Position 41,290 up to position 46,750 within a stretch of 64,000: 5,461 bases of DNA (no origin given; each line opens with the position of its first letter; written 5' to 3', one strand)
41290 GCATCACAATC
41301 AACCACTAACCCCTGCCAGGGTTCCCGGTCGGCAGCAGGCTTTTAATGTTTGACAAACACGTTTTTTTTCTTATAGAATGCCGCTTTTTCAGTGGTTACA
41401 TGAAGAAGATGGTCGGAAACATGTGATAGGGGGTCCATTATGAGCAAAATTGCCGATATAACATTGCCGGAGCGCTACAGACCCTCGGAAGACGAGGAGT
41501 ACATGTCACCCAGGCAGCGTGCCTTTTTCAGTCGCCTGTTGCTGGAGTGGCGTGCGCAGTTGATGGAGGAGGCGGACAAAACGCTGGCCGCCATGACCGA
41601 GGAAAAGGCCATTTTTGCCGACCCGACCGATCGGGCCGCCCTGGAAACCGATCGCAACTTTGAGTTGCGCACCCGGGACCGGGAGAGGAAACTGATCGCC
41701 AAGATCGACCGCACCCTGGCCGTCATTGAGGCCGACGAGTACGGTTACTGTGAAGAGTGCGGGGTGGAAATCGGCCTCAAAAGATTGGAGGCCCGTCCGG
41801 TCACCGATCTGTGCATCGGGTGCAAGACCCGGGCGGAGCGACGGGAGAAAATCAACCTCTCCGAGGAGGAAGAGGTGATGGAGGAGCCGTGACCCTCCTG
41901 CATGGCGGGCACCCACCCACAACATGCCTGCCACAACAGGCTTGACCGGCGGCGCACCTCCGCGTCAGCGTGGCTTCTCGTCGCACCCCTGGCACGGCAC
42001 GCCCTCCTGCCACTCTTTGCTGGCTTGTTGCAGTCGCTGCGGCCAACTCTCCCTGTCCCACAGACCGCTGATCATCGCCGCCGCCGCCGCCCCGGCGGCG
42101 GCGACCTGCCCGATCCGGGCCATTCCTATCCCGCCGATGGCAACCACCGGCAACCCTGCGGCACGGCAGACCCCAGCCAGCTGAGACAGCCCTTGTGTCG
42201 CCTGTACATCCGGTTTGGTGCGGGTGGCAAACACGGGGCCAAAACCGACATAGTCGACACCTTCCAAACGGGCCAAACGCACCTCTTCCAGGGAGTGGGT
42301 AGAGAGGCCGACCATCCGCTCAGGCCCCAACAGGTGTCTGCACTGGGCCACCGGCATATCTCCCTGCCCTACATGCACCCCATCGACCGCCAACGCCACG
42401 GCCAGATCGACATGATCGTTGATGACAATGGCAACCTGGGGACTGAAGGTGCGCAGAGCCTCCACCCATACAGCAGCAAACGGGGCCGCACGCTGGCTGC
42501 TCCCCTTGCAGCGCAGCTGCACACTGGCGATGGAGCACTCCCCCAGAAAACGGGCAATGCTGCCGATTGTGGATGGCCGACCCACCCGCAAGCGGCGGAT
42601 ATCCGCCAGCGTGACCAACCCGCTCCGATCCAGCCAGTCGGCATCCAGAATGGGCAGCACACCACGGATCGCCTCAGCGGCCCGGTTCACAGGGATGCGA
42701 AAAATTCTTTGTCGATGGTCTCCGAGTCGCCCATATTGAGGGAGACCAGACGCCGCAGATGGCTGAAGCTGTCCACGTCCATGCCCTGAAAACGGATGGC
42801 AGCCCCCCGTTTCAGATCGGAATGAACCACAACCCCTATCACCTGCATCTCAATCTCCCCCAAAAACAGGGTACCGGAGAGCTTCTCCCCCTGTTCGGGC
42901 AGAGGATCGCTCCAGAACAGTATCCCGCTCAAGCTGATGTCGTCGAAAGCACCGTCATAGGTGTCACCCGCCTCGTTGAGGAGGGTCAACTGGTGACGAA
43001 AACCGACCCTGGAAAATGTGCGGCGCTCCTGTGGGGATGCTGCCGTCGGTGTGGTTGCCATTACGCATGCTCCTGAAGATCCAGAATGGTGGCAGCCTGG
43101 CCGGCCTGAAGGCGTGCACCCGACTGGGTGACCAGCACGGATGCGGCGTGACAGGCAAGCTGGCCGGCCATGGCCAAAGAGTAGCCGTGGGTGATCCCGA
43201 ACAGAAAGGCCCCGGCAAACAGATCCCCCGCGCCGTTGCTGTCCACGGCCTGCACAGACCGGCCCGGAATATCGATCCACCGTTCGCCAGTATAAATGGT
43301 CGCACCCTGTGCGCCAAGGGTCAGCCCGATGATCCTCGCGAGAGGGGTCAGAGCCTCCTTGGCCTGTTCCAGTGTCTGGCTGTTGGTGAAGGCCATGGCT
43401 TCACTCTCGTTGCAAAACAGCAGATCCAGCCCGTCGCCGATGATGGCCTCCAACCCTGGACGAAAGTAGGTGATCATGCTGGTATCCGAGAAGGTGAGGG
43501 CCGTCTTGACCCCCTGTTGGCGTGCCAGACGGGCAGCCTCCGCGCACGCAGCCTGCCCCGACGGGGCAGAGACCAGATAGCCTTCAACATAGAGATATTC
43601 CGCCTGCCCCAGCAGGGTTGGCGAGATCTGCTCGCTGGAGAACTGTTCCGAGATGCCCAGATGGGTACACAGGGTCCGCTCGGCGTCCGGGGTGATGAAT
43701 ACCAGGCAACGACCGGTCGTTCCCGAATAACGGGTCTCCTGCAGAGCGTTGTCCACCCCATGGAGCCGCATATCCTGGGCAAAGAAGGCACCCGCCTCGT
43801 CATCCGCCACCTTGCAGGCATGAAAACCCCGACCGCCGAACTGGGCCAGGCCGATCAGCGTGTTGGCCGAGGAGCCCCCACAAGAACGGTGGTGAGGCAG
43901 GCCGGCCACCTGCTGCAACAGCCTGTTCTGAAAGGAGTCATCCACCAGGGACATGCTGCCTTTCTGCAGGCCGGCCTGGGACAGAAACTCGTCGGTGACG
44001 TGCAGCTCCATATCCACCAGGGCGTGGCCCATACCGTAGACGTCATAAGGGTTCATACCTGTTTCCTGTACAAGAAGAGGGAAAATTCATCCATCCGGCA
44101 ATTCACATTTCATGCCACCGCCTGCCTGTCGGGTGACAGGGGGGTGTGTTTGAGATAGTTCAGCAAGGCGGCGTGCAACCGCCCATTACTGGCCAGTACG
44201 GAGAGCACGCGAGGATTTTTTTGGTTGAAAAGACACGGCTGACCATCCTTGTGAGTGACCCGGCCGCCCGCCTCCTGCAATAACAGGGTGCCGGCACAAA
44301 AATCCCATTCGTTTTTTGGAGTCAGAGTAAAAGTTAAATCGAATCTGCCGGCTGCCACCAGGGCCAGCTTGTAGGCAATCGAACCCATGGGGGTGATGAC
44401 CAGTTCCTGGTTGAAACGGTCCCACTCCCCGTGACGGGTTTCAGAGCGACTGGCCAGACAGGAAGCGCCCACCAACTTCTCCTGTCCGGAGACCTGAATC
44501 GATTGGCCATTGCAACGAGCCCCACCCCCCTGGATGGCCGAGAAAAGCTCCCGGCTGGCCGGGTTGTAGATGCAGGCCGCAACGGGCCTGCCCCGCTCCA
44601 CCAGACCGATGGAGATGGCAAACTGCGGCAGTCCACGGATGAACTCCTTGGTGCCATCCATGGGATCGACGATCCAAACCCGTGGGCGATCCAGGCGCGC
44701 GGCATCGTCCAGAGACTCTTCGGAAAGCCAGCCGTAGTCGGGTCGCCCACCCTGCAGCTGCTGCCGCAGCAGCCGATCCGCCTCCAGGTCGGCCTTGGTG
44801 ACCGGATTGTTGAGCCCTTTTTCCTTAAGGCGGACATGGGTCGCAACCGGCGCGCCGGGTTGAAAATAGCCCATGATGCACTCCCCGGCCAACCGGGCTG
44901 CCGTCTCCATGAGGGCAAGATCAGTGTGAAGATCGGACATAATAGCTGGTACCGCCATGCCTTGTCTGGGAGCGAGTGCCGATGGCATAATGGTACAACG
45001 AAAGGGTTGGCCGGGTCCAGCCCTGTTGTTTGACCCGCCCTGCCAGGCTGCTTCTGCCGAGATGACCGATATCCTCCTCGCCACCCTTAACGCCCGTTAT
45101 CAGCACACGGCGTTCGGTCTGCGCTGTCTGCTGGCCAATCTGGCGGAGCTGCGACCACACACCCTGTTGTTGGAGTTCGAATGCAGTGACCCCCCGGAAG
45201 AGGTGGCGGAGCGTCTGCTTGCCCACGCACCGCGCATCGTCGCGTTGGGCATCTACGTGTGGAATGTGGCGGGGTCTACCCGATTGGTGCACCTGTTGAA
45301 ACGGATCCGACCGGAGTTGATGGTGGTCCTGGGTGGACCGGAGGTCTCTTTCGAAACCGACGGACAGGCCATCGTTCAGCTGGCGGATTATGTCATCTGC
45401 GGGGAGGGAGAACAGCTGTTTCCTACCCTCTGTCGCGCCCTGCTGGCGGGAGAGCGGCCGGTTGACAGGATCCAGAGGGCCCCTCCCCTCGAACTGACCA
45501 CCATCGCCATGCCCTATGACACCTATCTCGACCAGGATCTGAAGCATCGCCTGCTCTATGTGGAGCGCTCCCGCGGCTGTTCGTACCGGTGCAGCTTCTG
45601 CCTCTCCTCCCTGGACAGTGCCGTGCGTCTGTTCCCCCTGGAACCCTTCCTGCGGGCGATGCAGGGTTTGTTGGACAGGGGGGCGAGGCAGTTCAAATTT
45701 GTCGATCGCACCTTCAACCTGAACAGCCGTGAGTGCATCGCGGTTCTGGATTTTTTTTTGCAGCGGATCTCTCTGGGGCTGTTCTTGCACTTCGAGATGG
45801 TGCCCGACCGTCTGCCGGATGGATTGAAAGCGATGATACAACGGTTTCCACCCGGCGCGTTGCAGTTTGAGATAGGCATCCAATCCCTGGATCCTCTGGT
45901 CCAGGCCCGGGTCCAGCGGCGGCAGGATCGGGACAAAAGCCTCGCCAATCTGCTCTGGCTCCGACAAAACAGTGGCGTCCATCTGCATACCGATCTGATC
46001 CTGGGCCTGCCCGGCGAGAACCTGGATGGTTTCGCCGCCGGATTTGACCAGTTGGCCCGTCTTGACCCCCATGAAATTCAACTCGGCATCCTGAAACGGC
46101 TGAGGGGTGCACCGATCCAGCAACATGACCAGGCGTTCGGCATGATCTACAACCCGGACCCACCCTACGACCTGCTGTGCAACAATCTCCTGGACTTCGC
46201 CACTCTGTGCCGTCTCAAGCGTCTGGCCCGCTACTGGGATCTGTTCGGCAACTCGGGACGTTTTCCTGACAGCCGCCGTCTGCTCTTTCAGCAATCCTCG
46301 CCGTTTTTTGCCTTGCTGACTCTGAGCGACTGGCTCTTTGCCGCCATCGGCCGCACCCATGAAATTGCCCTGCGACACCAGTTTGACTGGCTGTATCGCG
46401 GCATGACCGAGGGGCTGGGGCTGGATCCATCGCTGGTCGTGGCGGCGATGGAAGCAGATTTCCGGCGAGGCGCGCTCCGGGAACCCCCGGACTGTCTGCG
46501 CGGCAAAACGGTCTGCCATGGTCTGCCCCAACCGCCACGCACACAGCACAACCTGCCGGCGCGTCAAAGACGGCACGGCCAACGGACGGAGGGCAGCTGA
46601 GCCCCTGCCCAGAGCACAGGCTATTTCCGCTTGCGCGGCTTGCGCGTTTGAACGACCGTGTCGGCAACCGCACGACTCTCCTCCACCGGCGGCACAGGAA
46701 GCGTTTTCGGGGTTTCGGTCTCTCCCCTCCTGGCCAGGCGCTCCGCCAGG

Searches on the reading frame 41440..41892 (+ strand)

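Call 16: search_protein_families(library=pfam, proteins=[window:41440-41892:+], max_evalue=0.001)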
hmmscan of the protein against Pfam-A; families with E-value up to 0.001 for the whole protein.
window:41440-41892:+ (150 aa): 2 families
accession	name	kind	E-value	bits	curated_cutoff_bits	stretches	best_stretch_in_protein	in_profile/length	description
PF21157.2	DksA_N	-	1.5e-27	96.1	27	1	26-96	1-71/71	DnaK suppressor protein DksA, N-terminal domain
PF01258.23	zf-dskA_traR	-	6.3e-10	39.3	24.9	1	101-134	3-36/36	Prokaryotic dksA/traR C4-type zinc finger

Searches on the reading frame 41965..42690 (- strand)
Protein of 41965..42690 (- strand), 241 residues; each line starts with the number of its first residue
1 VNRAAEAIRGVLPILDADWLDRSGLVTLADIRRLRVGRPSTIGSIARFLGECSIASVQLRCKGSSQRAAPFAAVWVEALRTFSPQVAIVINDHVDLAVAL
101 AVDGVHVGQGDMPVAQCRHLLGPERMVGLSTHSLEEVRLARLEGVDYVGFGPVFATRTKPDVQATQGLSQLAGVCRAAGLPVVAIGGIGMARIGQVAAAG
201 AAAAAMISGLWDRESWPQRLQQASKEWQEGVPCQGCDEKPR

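Call 16: search_protein_families(library=pfam, proteins=[window:41965-42690:-], max_evalue=0.001)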
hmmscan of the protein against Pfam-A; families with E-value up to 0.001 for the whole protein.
window:41965-42690:- (241 aa): 1 family
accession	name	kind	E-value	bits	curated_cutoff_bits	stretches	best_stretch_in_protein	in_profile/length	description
PF02581.23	TMP-TENI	-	7.9e-48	162.6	27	1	53-210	25-180/180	Thiamine monophosphate synthase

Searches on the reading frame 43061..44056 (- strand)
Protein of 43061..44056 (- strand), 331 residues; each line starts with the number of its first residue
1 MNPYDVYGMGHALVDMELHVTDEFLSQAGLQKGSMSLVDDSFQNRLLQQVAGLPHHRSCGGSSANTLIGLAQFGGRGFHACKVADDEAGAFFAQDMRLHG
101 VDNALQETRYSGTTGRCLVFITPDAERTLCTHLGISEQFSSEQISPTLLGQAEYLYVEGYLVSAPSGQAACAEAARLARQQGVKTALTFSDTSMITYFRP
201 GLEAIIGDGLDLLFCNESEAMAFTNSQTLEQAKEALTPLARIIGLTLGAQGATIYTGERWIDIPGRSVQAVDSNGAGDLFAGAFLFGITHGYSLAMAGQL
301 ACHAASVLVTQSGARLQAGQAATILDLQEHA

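Call 16: search_protein_families(library=pfam, proteins=[window:43061-44056:-], max_evalue=0.001)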
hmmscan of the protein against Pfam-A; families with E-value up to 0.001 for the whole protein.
window:43061-44056:- (331 aa): 1 family
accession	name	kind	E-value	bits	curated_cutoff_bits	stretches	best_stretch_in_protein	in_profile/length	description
PF00294.29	PfkB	-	1.9e-50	172.4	25.8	1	57-316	33-297/302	pfkB family carbohydrate kinase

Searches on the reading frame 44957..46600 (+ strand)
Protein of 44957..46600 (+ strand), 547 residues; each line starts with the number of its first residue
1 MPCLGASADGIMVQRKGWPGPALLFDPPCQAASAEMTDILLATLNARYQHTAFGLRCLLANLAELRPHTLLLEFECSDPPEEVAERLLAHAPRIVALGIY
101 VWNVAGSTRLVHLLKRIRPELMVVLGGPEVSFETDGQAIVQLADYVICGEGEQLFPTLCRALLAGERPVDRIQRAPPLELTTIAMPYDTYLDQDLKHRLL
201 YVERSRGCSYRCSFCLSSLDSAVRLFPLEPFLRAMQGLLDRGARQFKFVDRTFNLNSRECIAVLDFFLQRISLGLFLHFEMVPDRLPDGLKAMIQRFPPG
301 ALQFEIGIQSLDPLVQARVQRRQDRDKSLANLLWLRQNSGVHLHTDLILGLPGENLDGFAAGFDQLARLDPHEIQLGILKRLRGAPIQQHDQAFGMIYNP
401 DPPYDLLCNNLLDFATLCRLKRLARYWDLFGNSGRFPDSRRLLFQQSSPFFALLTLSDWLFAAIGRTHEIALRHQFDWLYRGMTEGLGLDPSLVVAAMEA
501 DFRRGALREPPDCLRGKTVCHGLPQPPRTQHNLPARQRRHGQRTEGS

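Call 16: search_protein_families(library=pfam, proteins=[window:44957-46600:+], max_evalue=0.001)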
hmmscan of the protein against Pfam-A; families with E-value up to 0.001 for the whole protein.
window:44957-46600:+ (547 aa): 3 families
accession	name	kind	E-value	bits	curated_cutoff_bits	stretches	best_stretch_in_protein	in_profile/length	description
PF02310.24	B12-binding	-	6.9e-16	58.6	32.1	1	43-158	5-120/121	B12 binding domain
PF04055.27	Radical_SAM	-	2.5e-13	51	29.5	1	203-359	2-159/166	Radical SAM superfamily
PF13311.11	DUF4080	-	3.6e-10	40.8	22.9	1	393-514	2-125/188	Protein of unknown function (DUF4080)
